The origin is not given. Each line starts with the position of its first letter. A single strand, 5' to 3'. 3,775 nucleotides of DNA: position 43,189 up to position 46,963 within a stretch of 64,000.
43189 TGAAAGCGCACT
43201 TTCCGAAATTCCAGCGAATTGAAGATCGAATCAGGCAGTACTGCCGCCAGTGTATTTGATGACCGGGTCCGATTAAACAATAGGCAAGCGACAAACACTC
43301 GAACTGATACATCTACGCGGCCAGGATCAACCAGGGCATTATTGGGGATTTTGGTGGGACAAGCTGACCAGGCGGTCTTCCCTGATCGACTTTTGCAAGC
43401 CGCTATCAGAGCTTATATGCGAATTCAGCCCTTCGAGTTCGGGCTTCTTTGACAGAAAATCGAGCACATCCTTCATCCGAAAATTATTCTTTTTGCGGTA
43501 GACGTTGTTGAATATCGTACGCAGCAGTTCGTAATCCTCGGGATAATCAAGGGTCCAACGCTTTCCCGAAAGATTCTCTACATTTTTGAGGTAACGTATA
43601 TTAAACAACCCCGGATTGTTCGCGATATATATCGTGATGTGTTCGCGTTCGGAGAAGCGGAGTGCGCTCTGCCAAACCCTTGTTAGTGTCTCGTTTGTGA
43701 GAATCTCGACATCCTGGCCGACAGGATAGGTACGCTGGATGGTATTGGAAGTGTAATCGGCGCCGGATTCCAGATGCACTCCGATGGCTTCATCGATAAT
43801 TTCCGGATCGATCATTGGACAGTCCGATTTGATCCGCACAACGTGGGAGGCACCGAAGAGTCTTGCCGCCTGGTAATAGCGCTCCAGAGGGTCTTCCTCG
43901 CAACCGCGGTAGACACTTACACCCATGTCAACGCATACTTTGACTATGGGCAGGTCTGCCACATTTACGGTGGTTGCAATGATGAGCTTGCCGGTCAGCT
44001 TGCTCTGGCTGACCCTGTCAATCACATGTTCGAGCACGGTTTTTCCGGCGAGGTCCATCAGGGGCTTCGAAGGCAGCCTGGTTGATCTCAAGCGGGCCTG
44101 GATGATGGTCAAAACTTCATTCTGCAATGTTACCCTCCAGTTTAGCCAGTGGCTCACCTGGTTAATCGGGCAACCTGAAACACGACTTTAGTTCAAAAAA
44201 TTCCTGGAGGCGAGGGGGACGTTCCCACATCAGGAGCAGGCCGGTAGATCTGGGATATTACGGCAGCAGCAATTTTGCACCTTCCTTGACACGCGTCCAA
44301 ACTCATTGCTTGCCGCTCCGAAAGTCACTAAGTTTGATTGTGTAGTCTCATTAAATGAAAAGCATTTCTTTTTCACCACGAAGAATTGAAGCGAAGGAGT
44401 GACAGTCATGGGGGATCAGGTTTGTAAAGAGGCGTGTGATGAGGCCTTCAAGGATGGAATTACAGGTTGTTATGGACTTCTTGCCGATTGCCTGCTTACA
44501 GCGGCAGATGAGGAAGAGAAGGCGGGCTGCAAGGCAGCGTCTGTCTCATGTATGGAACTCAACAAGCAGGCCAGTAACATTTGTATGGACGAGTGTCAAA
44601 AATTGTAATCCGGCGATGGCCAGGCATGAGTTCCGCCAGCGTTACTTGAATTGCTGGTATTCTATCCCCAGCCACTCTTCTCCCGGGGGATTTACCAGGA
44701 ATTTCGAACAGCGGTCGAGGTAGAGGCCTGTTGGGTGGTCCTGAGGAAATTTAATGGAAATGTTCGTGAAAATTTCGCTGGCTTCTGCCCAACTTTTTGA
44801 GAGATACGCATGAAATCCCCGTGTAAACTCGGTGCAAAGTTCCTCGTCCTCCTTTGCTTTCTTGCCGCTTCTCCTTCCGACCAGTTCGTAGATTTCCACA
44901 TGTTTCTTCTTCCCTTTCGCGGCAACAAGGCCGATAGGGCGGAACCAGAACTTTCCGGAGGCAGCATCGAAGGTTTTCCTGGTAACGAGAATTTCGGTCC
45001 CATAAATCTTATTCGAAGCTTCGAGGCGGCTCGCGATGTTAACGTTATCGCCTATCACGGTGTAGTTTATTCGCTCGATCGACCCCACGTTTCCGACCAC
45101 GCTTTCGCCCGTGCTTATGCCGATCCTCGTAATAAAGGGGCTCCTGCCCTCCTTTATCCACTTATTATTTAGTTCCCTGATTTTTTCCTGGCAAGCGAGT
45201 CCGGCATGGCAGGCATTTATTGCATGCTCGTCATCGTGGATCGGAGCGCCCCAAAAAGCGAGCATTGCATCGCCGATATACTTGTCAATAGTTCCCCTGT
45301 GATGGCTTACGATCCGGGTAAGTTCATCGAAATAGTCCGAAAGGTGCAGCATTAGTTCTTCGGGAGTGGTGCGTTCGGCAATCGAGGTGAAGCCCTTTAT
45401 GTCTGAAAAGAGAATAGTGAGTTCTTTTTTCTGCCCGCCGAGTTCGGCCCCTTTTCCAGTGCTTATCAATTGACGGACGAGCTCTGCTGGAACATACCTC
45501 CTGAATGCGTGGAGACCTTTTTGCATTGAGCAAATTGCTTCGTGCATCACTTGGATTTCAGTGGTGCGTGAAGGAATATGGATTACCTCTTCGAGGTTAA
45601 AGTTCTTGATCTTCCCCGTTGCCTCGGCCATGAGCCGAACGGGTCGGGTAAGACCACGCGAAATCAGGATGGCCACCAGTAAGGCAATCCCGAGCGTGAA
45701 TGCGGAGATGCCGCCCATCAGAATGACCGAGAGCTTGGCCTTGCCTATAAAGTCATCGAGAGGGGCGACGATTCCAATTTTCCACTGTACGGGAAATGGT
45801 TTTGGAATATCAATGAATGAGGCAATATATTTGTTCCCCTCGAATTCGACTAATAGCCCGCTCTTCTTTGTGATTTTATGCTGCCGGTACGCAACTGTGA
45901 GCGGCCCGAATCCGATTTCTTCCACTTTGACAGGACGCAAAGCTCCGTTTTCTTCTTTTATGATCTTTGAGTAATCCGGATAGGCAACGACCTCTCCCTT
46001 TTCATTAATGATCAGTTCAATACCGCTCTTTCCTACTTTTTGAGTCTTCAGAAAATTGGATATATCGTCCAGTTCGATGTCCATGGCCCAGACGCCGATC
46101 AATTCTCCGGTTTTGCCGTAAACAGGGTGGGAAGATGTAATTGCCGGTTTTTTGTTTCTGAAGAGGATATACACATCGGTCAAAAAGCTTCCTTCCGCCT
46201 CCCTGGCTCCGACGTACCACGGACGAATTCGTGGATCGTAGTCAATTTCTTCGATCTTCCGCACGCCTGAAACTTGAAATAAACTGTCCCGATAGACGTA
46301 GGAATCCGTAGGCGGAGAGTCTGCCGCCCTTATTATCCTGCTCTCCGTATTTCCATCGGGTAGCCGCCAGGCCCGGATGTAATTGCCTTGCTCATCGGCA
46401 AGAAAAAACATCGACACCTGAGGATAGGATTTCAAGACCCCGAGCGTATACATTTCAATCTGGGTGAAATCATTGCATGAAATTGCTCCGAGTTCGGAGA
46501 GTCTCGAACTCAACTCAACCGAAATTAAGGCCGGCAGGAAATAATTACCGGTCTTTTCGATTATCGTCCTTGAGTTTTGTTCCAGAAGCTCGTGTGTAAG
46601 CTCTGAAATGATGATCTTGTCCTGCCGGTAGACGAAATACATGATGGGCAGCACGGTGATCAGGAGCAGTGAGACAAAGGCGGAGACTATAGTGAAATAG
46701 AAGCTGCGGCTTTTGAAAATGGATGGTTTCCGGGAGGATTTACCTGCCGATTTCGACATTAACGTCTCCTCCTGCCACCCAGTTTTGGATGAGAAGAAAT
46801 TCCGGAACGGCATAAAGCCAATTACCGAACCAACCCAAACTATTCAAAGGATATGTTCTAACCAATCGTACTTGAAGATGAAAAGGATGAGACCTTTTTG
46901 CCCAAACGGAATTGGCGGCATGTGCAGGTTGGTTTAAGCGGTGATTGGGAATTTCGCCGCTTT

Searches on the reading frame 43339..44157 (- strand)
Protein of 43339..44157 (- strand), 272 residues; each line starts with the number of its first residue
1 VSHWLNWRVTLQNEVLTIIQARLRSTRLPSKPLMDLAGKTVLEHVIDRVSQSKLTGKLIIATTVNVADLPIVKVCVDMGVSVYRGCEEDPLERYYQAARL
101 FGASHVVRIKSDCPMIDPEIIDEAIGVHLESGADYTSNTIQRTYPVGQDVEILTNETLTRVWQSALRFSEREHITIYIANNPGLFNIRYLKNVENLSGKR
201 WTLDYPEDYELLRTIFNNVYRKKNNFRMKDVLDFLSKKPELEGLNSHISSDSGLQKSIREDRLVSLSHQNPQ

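Call 28: search_protein_families(library=pfam, proteins=[window:43339-44157:-], max_evalue=0.001)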
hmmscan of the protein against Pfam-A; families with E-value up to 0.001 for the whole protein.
window:43339-44157:- (272 aa): 2 families
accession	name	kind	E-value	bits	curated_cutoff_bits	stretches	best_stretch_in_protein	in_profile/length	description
PF02348.25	CTP_transf_3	-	2.1e-29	103.3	22.6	1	17-215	2-177/217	Cytidylyltransferase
PF12804.13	NTP_transf_3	-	2.4e-06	28.2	27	1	27-143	11-126/160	MobA-like NTP transferase domain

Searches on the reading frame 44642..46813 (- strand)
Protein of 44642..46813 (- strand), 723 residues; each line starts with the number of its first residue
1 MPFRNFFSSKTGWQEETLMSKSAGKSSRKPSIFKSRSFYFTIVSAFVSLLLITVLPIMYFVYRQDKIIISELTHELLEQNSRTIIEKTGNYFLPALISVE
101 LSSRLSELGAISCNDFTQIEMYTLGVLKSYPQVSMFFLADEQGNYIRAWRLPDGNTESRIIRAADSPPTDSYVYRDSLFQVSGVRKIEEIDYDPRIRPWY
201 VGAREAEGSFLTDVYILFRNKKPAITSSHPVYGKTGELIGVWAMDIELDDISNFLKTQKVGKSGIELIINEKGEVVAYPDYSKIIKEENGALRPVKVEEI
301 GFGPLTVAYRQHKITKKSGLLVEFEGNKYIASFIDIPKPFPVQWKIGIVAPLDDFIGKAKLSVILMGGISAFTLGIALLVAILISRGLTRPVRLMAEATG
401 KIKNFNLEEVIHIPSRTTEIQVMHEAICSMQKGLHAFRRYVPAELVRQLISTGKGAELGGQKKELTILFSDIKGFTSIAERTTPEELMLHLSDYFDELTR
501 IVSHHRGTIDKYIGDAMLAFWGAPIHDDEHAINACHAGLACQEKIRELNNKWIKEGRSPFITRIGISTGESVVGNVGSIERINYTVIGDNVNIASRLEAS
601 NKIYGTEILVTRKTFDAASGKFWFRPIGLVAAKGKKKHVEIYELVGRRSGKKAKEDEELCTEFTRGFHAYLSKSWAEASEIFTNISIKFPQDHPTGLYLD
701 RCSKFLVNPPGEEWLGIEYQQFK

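Call 28: search_protein_families(library=pfam, proteins=[window:44642-46813:-], max_evalue=0.001)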
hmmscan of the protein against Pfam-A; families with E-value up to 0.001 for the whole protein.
window:44642-46813:- (723 aa): 3 families
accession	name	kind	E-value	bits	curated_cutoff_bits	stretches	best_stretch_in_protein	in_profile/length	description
PF00211.25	Guanylate_cyc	-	3.2e-25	89.2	21.9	1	462-644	6-181/183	Adenylate and Guanylate cyclase catalytic domain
PF02743.24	dCache_1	-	9.3e-19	68.3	45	1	127-348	62-239/240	Cache domain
PF22673.2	MCP-like_PDC_1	-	1.4e-09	38.8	27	1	171-252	34-112/113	Methyl-accepting chemotaxis protein-like, first PDC sensor domain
